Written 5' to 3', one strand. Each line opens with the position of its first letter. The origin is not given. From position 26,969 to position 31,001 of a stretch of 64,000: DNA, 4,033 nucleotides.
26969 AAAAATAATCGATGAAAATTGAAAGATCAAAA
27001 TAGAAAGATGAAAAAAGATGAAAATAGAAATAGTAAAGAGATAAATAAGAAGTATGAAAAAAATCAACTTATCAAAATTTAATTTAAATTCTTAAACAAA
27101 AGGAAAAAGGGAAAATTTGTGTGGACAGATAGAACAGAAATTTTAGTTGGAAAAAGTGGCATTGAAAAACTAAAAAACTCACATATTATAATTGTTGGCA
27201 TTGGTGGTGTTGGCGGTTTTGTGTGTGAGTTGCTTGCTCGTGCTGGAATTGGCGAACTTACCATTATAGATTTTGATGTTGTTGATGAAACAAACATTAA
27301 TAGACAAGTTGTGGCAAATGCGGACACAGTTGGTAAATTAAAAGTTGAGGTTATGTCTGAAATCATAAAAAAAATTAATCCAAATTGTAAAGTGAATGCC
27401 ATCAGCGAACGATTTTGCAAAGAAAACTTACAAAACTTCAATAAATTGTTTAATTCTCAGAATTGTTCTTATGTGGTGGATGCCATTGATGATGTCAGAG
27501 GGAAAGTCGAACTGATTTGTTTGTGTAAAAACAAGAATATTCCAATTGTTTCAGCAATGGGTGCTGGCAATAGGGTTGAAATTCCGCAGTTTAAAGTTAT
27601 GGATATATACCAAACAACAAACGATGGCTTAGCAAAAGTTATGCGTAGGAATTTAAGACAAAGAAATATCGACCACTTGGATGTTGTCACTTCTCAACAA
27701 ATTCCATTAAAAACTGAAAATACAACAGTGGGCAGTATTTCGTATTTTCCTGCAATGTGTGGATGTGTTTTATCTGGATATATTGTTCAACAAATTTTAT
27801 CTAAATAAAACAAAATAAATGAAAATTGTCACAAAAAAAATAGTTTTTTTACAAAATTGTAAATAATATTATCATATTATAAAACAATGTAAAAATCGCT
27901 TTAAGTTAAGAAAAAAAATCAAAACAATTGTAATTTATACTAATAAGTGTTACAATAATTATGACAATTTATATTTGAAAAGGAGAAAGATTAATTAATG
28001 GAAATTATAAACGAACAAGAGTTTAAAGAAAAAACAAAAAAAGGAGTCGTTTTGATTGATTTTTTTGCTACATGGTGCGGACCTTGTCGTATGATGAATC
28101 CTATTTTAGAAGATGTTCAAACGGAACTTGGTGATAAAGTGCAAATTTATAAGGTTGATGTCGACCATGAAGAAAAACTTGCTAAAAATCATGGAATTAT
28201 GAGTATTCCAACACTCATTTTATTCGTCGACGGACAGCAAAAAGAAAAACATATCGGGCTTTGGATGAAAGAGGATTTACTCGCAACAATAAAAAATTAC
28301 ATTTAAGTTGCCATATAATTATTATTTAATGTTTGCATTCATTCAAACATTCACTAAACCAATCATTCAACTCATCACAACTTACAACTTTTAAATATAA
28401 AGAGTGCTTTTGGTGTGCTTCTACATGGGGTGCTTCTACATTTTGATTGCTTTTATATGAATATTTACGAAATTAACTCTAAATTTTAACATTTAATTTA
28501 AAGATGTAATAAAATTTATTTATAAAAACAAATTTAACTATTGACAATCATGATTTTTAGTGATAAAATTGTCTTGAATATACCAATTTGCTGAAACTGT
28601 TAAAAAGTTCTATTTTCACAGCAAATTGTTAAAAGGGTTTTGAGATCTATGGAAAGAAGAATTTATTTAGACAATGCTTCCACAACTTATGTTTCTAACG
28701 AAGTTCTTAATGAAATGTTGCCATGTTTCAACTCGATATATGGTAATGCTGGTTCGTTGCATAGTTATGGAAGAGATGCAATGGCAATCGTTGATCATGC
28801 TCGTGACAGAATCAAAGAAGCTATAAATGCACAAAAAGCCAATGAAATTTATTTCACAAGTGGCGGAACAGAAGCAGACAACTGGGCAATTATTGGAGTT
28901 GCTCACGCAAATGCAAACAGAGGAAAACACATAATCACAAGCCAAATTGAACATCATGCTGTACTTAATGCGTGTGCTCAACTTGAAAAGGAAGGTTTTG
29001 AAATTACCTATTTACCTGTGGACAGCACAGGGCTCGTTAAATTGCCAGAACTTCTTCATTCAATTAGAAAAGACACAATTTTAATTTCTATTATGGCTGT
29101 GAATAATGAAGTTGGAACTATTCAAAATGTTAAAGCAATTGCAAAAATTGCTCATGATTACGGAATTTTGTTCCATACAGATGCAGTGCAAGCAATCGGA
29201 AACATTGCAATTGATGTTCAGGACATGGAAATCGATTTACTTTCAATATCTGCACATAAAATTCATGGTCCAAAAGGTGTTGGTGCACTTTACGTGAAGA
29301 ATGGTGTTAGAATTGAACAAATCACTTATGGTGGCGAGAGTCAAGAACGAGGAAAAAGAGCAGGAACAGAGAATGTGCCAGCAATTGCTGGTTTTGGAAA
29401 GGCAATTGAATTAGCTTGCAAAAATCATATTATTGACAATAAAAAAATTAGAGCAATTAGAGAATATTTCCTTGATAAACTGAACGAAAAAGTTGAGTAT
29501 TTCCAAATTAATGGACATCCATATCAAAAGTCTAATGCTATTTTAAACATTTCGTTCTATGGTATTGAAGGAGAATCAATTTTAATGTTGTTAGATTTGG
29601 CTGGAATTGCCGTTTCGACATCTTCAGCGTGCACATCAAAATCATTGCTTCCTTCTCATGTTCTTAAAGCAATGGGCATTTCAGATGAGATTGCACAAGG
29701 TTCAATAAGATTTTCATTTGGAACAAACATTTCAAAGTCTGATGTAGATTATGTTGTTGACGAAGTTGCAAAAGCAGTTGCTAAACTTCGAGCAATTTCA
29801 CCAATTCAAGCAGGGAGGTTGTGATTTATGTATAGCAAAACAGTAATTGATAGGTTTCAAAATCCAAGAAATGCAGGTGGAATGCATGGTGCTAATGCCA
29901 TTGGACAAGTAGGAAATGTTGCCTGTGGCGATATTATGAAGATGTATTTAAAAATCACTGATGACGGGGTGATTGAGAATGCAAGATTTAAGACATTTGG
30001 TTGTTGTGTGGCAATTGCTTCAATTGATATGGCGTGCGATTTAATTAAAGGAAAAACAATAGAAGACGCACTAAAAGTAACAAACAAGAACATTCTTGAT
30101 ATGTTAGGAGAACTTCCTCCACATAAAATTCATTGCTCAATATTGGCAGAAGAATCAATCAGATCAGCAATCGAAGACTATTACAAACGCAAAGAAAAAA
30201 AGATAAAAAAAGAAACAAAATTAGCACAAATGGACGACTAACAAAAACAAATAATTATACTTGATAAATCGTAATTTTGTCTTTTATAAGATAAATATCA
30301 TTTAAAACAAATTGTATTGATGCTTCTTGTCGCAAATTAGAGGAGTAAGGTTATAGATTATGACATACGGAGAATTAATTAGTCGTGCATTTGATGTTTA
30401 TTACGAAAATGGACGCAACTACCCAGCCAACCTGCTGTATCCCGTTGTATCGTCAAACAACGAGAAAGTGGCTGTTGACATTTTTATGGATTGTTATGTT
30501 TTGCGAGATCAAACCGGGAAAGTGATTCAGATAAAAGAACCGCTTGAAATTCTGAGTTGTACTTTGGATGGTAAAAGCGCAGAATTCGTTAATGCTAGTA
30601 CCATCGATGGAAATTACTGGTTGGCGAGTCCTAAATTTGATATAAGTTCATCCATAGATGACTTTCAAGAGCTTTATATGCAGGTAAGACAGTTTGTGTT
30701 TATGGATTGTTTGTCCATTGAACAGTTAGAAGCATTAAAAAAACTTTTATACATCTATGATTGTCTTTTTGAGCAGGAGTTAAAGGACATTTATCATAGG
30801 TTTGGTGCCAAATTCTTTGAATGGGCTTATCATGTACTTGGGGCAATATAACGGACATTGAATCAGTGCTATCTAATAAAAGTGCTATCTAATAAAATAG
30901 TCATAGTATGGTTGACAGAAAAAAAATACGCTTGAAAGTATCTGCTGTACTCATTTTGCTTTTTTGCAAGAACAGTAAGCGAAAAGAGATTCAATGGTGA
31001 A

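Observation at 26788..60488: A dispersed ~32 bp imperfect-palindrome family restricted to spacers, with a core resembling an NrdR box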

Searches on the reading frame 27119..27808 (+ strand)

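Call 11: search_protein_families(library=ncbifam, proteins=[window:27119-27808:+])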
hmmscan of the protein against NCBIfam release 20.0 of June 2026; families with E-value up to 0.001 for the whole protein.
window:27119-27808:+ (229 aa): 25 families
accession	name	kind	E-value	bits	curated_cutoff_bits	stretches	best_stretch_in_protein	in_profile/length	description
NF011696.0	PRK15116.1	equivalog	1.6e-44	152.6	304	1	8-181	18-187/268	tRNA cyclic N6-threonylcarbamoyladenosine(37) synthase TcdA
NF004281.0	PRK05690.1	subfamily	3.1e-31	108.5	266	1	11-162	23-166/250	molybdopterin-synthase adenylyltransferase MoeB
NF006395.0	PRK08644.1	equivalog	3.2e-29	102.1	159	1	14-152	24-158/215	sulfur carrier protein ThiS adenylyltransferase ThiF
TIGR02356.1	adenyl_thiF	equivalog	5.8e-29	100.9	275.25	1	10-151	11-147/203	thiazole biosynthesis adenylyltransferase ThiF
TIGR02355.1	moeB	equivalog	2.2e-27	96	376.55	1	13-154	17-151/240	molybdopterin-synthase adenylyltransferase MoeB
NF006077.0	PRK08223.1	equivalog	2.3e-27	95.7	266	1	9-151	17-156/296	hypothetical protein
NF006444.0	PRK08762.1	equivalog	4e-24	85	449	1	10-146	137-268/387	molybdopterin-synthase adenylyltransferase MoeB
NF004111.0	PRK05600.1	equivalog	7.8e-24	84.5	437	1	14-129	35-145/371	ThiF family adenylyltransferase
NF047750.1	SAMPActivE1UbaA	equivalog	9.7e-24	84.1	450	1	10-144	22-151/270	SAMP-activating enzyme E1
TIGR02354.1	thiF_fam2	equivalog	7e-23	81.6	152.2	1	15-147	16-144/200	thiamine biosynthesis protein ThiF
NF005646.0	PRK07411.1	equivalog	4.4e-21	75.5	633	1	10-126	28-139/390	molybdopterin-synthase adenylyltransferase MoeB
NF005902.0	PRK07878.1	equivalog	2.2e-20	72.9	647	1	10-124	32-141/392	adenylyltransferase/sulfurtransferase MoeZ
NF006204.0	PRK08328.1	equivalog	1.6e-18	67.1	339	1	4-147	11-150/231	hypothetical protein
NF009123.0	PRK12475.1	subfamily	7.5e-18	64.9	510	1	10-145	14-146/338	MoeB/ThiF family adenylyltransferase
NF011424.0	PRK14851.1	subfamily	6.7e-17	60.7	1170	1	13-146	36-166/679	hypothetical protein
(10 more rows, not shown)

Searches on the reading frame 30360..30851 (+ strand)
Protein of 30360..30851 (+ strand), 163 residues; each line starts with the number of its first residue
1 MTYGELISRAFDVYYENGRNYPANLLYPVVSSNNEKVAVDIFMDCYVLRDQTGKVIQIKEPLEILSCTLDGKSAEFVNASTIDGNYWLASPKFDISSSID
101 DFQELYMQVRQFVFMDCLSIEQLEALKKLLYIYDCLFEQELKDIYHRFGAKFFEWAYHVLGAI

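Call 11: search_protein_families(library=ncbifam, proteins=[window:30360-30851:+])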
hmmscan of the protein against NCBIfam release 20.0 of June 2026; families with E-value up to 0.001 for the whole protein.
window:30360-30851:+ (163 aa): 0 families

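Call 50: search_protein_families(library=pfam, proteins=[window:30360-30851:+], max_evalue=0.01)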
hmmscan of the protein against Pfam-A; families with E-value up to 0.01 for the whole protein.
window:30360-30851:+ (163 aa): 0 families
